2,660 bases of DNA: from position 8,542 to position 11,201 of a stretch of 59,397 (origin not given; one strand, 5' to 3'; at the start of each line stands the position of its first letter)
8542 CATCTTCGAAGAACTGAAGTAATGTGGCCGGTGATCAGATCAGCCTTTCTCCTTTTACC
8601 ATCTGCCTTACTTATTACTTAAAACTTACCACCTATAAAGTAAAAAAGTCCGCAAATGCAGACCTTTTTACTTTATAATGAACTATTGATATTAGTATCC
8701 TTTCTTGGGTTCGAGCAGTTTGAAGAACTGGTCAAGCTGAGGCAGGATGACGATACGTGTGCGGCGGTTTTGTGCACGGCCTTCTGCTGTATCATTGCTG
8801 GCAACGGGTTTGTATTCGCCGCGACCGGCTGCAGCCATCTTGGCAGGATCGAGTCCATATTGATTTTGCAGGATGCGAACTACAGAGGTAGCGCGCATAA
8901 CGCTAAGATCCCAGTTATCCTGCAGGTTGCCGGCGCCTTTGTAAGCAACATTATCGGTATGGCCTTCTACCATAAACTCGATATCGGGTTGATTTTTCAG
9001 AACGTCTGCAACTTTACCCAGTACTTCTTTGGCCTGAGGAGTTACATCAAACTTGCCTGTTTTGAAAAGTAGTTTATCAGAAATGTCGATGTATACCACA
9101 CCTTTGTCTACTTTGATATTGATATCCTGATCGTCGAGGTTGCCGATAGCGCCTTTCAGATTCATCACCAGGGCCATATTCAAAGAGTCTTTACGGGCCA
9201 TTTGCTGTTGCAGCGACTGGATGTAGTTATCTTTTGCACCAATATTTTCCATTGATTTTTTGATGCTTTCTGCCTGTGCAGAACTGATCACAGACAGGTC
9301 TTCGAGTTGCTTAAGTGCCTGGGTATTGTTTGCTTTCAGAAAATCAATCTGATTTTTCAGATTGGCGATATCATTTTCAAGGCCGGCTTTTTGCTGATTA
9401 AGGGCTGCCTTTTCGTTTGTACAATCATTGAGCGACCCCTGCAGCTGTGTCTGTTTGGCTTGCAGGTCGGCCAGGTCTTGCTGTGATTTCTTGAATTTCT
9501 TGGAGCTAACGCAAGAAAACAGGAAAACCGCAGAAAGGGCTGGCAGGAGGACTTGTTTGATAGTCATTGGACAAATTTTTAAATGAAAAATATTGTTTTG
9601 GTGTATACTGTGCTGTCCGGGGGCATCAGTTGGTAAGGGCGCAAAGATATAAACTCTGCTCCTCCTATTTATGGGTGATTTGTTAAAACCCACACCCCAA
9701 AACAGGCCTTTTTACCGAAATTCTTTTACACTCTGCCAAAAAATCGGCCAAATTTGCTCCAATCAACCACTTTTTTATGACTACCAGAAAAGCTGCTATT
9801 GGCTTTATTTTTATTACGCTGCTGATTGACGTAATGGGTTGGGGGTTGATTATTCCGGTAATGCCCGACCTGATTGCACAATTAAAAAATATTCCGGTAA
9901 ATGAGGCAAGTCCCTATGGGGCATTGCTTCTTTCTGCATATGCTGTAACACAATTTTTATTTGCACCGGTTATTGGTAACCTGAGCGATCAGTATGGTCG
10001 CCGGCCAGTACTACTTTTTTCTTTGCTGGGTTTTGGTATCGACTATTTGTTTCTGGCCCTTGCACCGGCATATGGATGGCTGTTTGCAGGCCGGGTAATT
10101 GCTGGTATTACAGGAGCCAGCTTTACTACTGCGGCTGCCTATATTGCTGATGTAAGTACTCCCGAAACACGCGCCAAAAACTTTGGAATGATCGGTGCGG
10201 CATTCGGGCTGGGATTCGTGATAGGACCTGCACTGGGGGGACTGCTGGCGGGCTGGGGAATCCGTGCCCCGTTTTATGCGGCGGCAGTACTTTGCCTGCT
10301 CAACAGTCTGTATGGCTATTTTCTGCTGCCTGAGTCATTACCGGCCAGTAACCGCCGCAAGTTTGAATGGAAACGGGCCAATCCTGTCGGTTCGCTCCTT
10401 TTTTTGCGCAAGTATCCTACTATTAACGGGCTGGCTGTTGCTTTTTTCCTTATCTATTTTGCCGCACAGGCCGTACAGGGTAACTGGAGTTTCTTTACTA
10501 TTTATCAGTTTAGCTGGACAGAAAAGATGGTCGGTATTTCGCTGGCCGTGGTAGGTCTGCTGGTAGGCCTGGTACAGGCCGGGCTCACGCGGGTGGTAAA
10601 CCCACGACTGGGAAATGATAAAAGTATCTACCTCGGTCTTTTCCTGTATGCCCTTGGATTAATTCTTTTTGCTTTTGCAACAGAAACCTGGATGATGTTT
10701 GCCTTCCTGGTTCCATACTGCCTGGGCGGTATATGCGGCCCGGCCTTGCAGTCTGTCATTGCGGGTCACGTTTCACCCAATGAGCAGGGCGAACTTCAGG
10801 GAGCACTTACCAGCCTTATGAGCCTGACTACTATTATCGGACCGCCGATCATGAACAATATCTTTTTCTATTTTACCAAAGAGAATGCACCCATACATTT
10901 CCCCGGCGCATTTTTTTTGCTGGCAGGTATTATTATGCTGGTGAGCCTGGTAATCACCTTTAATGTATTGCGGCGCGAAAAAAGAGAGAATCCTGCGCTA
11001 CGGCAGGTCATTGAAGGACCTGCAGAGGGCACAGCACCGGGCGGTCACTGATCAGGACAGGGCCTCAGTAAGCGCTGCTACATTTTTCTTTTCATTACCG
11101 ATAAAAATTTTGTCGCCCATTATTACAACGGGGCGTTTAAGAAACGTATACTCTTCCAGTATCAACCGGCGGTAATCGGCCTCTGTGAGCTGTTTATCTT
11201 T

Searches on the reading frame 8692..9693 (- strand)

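Call 36: search_protein_families(library=pfam, proteins=[window:8692-9693:-], max_evalue=0.00001)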
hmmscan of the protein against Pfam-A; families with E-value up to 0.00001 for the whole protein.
window:8692-9693:- (333 aa): 1 family
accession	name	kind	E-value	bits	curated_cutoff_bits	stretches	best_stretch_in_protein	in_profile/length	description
PF00691.25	OmpA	-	1.8e-21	76.8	27.2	1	209-310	1-98/98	OmpA family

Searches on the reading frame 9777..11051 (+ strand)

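Call 36: search_protein_families(library=pfam, proteins=[window:9777-11051:+], max_evalue=0.00001)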
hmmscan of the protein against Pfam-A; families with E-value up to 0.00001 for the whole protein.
window:9777-11051:+ (424 aa): 2 families
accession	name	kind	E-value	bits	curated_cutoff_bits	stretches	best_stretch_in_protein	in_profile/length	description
PF07690.21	MFS_1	-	4.8e-63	213.6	33.4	2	11-356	1-347/347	Major Facilitator Superfamily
PF00083.30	Sugar_tr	-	2.7e-12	46.8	22.3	1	46-187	46-194/452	Sugar (and other) transporter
